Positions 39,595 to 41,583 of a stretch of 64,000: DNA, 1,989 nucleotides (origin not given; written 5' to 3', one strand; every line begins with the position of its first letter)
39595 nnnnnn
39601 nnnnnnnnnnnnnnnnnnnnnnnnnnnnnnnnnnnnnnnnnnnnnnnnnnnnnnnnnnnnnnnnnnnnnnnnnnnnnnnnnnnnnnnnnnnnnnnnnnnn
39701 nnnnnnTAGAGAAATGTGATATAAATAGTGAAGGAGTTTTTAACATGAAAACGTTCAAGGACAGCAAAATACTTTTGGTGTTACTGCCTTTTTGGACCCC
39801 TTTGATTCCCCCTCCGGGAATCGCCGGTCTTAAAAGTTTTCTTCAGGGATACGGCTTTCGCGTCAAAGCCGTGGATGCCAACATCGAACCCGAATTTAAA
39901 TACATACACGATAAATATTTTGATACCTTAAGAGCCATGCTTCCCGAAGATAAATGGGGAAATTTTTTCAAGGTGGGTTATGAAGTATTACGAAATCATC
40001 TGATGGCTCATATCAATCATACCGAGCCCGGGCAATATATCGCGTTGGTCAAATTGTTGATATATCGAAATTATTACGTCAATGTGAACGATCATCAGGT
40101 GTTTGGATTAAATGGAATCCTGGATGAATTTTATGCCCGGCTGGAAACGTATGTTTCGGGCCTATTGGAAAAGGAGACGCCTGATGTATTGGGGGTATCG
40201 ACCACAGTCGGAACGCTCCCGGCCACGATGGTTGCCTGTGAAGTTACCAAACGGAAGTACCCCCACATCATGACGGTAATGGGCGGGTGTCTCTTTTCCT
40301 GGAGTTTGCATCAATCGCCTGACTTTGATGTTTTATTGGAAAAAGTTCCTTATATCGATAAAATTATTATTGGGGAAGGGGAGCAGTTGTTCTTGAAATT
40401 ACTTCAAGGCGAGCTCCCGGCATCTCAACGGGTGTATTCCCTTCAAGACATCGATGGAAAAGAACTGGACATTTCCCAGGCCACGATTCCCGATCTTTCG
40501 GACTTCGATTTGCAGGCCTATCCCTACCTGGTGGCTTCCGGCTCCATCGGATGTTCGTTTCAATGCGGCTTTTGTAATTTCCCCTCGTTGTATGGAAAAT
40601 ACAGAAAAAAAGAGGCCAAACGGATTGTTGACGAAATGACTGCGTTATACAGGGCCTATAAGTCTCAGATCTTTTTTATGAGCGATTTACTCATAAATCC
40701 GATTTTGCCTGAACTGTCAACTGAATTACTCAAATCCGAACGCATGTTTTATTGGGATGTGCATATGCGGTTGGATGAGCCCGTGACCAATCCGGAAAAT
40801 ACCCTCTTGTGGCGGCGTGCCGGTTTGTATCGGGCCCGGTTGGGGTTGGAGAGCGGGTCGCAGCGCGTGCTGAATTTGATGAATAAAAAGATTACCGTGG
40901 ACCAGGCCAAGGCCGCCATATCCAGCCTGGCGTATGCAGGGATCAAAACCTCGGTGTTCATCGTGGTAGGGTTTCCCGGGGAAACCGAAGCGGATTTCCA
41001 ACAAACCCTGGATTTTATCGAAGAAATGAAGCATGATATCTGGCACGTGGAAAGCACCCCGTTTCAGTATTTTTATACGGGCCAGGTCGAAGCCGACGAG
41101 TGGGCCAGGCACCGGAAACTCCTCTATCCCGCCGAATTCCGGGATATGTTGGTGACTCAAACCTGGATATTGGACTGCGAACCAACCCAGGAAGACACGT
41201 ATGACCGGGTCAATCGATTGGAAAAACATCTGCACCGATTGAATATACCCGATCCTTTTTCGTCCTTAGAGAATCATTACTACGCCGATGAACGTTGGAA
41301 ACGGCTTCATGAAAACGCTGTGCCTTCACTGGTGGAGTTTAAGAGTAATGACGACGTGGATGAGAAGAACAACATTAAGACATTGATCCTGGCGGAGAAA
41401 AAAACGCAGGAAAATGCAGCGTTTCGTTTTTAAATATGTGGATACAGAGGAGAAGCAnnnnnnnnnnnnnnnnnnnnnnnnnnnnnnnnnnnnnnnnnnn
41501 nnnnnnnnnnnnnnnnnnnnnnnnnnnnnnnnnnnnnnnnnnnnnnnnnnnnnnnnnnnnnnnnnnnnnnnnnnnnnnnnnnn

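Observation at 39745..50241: Stand-alone B12-radical SAM enzyme plus a MetH-Hcy-domain-like protein, a possible dedicated cobalamin methyl-relay for the cluster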

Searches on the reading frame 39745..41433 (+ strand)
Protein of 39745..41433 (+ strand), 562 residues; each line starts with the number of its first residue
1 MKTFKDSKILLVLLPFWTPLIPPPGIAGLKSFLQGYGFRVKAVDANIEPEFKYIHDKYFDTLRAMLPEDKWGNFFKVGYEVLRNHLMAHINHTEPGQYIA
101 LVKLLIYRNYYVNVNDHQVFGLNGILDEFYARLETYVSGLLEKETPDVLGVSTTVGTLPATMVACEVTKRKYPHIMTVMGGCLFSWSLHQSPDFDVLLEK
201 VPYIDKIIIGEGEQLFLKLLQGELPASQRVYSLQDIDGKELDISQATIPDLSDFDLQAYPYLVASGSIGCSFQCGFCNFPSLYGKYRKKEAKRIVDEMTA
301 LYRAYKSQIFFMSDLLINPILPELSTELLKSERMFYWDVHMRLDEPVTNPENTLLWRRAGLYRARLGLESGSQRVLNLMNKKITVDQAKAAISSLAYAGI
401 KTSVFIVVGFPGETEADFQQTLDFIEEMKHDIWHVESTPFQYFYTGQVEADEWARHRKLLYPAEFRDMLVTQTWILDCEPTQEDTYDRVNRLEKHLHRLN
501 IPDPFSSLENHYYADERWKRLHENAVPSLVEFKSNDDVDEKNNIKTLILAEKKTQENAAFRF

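Call 4: search_protein_families(library=pfam, proteins=[window:39745-41433:+], max_evalue=0.01)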
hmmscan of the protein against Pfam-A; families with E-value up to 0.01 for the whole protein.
window:39745-41433:+ (562 aa): 2 families
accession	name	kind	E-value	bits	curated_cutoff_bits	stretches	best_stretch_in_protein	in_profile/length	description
PF04055.27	Radical_SAM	-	2.2e-21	77.2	29.5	1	269-425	6-166/166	Radical SAM superfamily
PF02310.24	B12-binding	-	3.8e-08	33.6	32.1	1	140-217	46-118/121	B12 binding domain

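Call 6: search_protein_families(library=ncbifam, proteins=[window:39745-41433:+], max_evalue=0.01)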
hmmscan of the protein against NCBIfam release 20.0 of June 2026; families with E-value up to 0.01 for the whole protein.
window:39745-41433:+ (562 aa): 27 families (the best 25 are shown)
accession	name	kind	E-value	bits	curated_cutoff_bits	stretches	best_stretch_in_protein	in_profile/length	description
TIGR04479.1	bcpD_PhpK_rSAM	subfamily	9.1e-35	120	600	1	140-436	105-417/504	PhpK family radical SAM P-methyltransferase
TIGR02026.1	BchE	equivalog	6e-32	111.2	481.35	1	141-442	59-380/497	magnesium-protoporphyrin IX monomethyl ester anaerobic oxidative cyclase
TIGR03975.1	rSAM_ocin_1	subfamily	1.1e-28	100.1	281.85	1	9-430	1-432/606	RiPP maturation radical SAM C-methyltransferase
TIGR04072.2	rSAM_ladder_B12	equivalog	1.3e-24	86.6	360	1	174-432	98-353/443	lipid biosynthesis B12-binding/radical SAM protein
TIGR04385.1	B12_rSAM_cofa1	equivalog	2.2e-23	83.2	450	1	147-428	73-364/438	B12 lower ligand biosynthesis radical SAM protein BzaD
TIGR04014.1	B12_SAM_MJ_0865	equivalog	1.7e-20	73.2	360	2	366-435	274-343/434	methyl-coenzyme M reductase glutamine C-methyltransferase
TIGR04013.1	B12_SAM_MJ_1487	hypoth_equivalog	2.9e-19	69.2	251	2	365-428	270-333/382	TIGR04013 family B12-binding domain/radical SAM domain-containing protein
NF050148.1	rSAM_ApyD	equivalog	7.2e-19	67.6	750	1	262-427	200-365/645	RiPP biosynthesis radical SAM protein ApyD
TIGR00089.1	TIGR00089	subfamily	8.7e-19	67.6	251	2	366-435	254-325/429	MiaB/RimO family radical SAM methylthiotransferase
TIGR01579.1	MiaB-like-C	equivalog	2.8e-16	59.8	357.05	2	366-435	254-325/416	tRNA (N(6)-L-threonylcarbamoyladenosine(37)-C(2))-methylthiotransferase MtaB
TIGR01125.1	TIGR01125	equivalog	3.2e-16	59.4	356.95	1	255-431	133-319/432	30S ribosomal protein S12 methylthiotransferase RimO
TIGR03471.1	HpnJ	equivalog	4.9e-16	58.7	577.6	1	235-433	177-370/472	hopanoid biosynthesis associated radical SAM protein HpnJ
TIGR01574.1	miaB-methiolase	equivalog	2.4e-15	56.5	355.3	2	366-432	261-329/437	tRNA (N6-isopentenyl adenosine(37)-C2)-methylthiotransferase MiaB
TIGR04367.1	HpnR_B12_rSAM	equivalog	9.9e-12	44.1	650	1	267-428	192-352/490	hopanoid C-3 methylase HpnR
TIGR01578.1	MiaB-like-B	hypoth_equivalog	2.3e-10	39.8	314.7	1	368-436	250-320/421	tRNA (N(6)-L-threonylcarbamoyladenosine(37)-C(2))-methylthiotransferase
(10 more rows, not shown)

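Call 11: find_homologous_proteins(query=window:39745-41430:+)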
Query window:39745-41430:+ (562 aa): 1459 proteins with E <= 0.001 among 8000 candidates; the best 120 are listed.
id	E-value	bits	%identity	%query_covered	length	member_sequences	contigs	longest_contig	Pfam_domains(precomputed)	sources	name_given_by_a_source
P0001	0.0e+0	1308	100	100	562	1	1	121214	PF04055.28,PF02310.25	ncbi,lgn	ncbi:MAG: B12-binding domain-containing radical SAM protein [Candidatus Omnitrophota bacterium]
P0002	0.0e+0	1031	78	100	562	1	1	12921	PF04055.28,PF02310.25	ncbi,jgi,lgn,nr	ncbi:MAG: B12-binding domain-containing radical SAM protein [Acidobacteria bacterium]|jgi:radical SA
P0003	6.0e-261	885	67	99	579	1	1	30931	PF04055.28,PF02310.25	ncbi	-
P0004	1.4e-244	831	64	99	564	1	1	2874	PF04055.28,PF02310.25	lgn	-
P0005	3.4e-243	826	62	99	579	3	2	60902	PF04055.28,PF02310.25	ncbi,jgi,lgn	ncbi:MAG: radical SAM protein [Candidatus Aminicenantes bacterium]|jgi:radical SAM superfamily enzym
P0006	6.8e-241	819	64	99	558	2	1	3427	PF04055.28,PF02310.25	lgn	-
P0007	6.7e-235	799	61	100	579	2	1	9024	PF04055.28,PF02310.25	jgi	jgi:radical SAM superfamily enzyme YgiQ (UPF0313 family)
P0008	7.2e-227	772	58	99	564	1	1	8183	PF04055.28,PF02310.25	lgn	-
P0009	6.4e-223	759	58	99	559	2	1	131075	PF04055.28,PF02310.25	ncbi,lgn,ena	-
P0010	1.2e-208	712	54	98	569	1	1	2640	PF04055.28,PF02310.25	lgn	-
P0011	1.6e-206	705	54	98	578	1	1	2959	PF04055.28,PF02310.25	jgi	jgi:radical SAM superfamily enzyme YgiQ (UPF0313 family)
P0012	4.3e-206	704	53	99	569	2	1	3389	PF04055.28,PF02310.25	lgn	-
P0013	6.6e-206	703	54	100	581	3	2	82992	PF04055.28,PF02310.25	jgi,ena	jgi:hypothetical protein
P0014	4.1e-202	691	52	100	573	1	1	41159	PF04055.28,PF02310.25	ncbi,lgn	-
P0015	4.7e-201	687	53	99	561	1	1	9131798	PF04055.28,PF02310.25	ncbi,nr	ncbi:MAG: radical SAM protein [Candidatus Aminicenantes bacterium]|nr:MAG: radical SAM protein [Cand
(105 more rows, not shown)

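Call 14: find_encoding_contigs(protein=P0002, flank=10000, max_places=3)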
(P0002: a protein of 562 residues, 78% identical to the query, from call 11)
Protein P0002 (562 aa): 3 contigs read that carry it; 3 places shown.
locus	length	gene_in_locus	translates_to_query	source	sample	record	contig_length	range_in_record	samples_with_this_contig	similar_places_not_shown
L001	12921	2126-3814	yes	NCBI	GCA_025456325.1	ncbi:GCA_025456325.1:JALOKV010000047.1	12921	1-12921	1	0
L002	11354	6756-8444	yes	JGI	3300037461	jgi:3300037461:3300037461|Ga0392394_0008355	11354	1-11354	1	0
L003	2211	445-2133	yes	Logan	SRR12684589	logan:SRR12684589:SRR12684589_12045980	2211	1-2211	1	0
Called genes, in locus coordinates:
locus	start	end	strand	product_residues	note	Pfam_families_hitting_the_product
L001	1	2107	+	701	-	PF13193:AMP-binding_C, PF00550:PP-binding, PF00668:Condensation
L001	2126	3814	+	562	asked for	PF02310:B12-binding (weak), PF04055:Radical_SAM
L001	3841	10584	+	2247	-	PF00668:Condensation, PF00501:AMP-binding, PF04055:Radical_SAM, PF00501:AMP-binding, PF00899:ThiF, PF00501:AMP-binding, PF00550:PP-binding, PF00975:Thioesterase, +1 more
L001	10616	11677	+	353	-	PF00753:Lactamase_B, PF12706:Lactamase_B_2 (weak), PF00753:Lactamase_B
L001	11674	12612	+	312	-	PF02574:S-methyl_trans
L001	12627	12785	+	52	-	-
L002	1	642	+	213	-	?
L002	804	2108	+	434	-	PF22336:RhiE-like_linker (weak), PF22621:CurL-like_PKS_C, PF00698:Acyl_transf_1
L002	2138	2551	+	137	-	PF00583:Acetyltransf_1, PF13673:Acetyltransf_10, PF13508:Acetyltransf_7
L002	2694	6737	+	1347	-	PF00668:Condensation, PF00501:AMP-binding, PF13193:AMP-binding_C, PF00550:PP-binding, PF00668:Condensation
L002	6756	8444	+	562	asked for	PF02310:B12-binding (weak), PF04055:Radical_SAM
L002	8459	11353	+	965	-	?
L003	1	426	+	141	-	?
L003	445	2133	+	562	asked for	PF02310:B12-binding (weak), PF04055:Radical_SAM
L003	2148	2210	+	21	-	?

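Call 15: find_encoding_contigs(protein=P0003, flank=10000, max_places=3)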
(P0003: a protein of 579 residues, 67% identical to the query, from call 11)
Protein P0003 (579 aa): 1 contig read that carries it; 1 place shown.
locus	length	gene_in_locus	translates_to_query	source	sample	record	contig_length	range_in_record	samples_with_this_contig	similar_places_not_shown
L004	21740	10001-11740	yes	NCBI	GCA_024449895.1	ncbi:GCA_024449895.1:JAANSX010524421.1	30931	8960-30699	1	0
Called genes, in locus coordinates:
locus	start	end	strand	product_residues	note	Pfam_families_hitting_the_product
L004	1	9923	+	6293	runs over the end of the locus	?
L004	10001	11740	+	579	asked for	PF02310:B12-binding (weak), PF04055:Radical_SAM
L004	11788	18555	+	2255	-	PF00668:Condensation, PF00501:AMP-binding, PF04055:Radical_SAM, PF00501:AMP-binding, PF00899:ThiF, PF00501:AMP-binding (weak), PF00550:PP-binding, PF00975:Thioesterase, +1 more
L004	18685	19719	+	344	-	PF00753:Lactamase_B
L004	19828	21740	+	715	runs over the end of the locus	?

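Call 16: find_encoding_contigs(protein=P0005, flank=10000, max_places=2)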
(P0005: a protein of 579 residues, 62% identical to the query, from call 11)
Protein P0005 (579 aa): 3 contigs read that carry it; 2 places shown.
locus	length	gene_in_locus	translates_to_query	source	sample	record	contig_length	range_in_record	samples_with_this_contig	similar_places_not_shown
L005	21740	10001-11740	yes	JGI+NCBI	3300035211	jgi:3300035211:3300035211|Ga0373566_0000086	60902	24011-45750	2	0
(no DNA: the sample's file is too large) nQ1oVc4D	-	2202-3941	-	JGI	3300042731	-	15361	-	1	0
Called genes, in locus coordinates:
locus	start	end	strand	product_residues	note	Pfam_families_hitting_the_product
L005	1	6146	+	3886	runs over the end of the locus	PF00109:ketoacyl-synt, PF02801:Ketoacyl-synt_C, PF16197:KAsynt_C_assoc, PF22336:RhiE-like_linker, PF22621:CurL-like_PKS_C, PF00698:Acyl_transf_1, PF21394:Beta-ketacyl_N, PF08659:KR, +10 more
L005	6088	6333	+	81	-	PF00550:PP-binding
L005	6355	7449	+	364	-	-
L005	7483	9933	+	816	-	PF02543:Carbam_trans_N (faint), PF00550:PP-binding, PF00668:Condensation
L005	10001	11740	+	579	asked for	PF02310:B12-binding (weak), PF04055:Radical_SAM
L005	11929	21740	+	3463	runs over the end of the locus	PF00668:Condensation, PF00501:AMP-binding, PF04055:Radical_SAM, PF00501:AMP-binding, PF00550:PP-binding, PF13193:AMP-binding_C, PF00668:Condensation, PF00501:AMP-binding, +8 more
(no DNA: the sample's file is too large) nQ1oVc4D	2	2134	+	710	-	?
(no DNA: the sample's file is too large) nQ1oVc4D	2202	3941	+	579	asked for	PF02310:B12-binding (weak), PF04055:Radical_SAM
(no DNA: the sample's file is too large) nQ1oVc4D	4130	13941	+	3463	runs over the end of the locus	PF00668:Condensation, PF00501:AMP-binding, PF04055:Radical_SAM, PF00501:AMP-binding, PF00550:PP-binding, PF13193:AMP-binding_C, PF00668:Condensation, PF00501:AMP-binding, +8 more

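Call 17: find_encoding_contigs(protein=P0009, flank=10000, max_places=2)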
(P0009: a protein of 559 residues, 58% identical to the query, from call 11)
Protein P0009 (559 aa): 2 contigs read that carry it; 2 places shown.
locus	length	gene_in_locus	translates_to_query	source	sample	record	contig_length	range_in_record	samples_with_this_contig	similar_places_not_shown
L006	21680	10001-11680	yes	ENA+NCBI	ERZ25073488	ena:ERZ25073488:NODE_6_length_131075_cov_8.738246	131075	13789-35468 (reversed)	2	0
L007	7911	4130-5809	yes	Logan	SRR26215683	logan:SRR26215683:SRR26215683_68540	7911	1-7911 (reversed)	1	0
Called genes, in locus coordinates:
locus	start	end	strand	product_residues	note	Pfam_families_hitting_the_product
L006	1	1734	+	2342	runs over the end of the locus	PF00668:Condensation, PF00501:AMP-binding, PF00550:PP-binding, PF00668:Condensation, PF00501:AMP-binding, PF13193:AMP-binding_C, PF00550:PP-binding, PF00668:Condensation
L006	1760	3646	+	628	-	PF12481:DUF3700 (weak), PF13522:GATase_6, PF13537:GATase_7, PF00733:Asn_synthase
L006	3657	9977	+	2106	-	PF00501:AMP-binding, PF13193:AMP-binding_C, PF00550:PP-binding, PF00668:Condensation, PF00501:AMP-binding, PF13193:AMP-binding_C (weak), PF00550:PP-binding, PF00668:Condensation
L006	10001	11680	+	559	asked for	PF02310:B12-binding (faint), PF04055:Radical_SAM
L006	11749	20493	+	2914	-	PF00668:Condensation, PF00501:AMP-binding, PF00899:ThiF, PF00501:AMP-binding, PF00550:PP-binding, PF00668:Condensation, PF00501:AMP-binding, PF13193:AMP-binding_C, +3 more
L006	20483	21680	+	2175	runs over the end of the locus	PF00668:Condensation, PF02310:B12-binding, PF04055:Radical_SAM (weak), PF00501:AMP-binding, PF13193:AMP-binding_C (faint), PF00899:ThiF, PF00550:PP-binding, PF00975:Thioesterase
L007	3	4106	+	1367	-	?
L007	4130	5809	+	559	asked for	PF02310:B12-binding (faint), PF04055:Radical_SAM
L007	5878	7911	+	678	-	?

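Call 18: find_encoding_contigs(protein=P0013, flank=10000, max_places=2)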
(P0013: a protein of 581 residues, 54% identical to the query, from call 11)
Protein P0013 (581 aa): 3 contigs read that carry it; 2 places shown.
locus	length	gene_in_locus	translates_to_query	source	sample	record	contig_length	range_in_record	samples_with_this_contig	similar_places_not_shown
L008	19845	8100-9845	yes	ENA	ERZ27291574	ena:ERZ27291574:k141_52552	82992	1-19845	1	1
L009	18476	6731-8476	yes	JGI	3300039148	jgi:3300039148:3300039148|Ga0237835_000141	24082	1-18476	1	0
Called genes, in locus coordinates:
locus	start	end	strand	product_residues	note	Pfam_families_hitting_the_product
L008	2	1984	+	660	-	?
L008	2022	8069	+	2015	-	PF00668:Condensation, PF00501:AMP-binding, PF13193:AMP-binding_C (faint), PF00899:ThiF, PF00501:AMP-binding, PF00550:PP-binding, PF00668:Condensation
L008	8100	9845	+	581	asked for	PF02310:B12-binding (weak), PF04055:Radical_SAM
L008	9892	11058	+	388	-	PF01136:Peptidase_U32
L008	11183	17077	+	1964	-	PF00668:Condensation, PF00501:AMP-binding, PF13193:AMP-binding_C, PF00550:PP-binding, PF00668:Condensation, PF00501:AMP-binding, PF13193:AMP-binding_C (weak), PF00550:PP-binding, +1 more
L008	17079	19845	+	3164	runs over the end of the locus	PF00109:ketoacyl-synt, PF02801:Ketoacyl-synt_C, PF16197:KAsynt_C_assoc, PF22336:RhiE-like_linker, PF22621:CurL-like_PKS_C, PF00698:Acyl_transf_1, PF21394:Beta-ketacyl_N, PF00106:adh_short, +8 more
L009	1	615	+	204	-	?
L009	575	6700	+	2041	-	PF00668:Condensation, PF00501:AMP-binding, PF13193:AMP-binding_C (faint), PF00899:ThiF, PF00501:AMP-binding, PF00550:PP-binding, PF00668:Condensation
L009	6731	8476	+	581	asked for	PF02310:B12-binding (weak), PF04055:Radical_SAM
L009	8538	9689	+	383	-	PF01136:Peptidase_U32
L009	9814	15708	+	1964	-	PF00668:Condensation, PF00501:AMP-binding, PF13193:AMP-binding_C, PF00550:PP-binding, PF00668:Condensation, PF00501:AMP-binding, PF13193:AMP-binding_C (weak), PF00550:PP-binding, +1 more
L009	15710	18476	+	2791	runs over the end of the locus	?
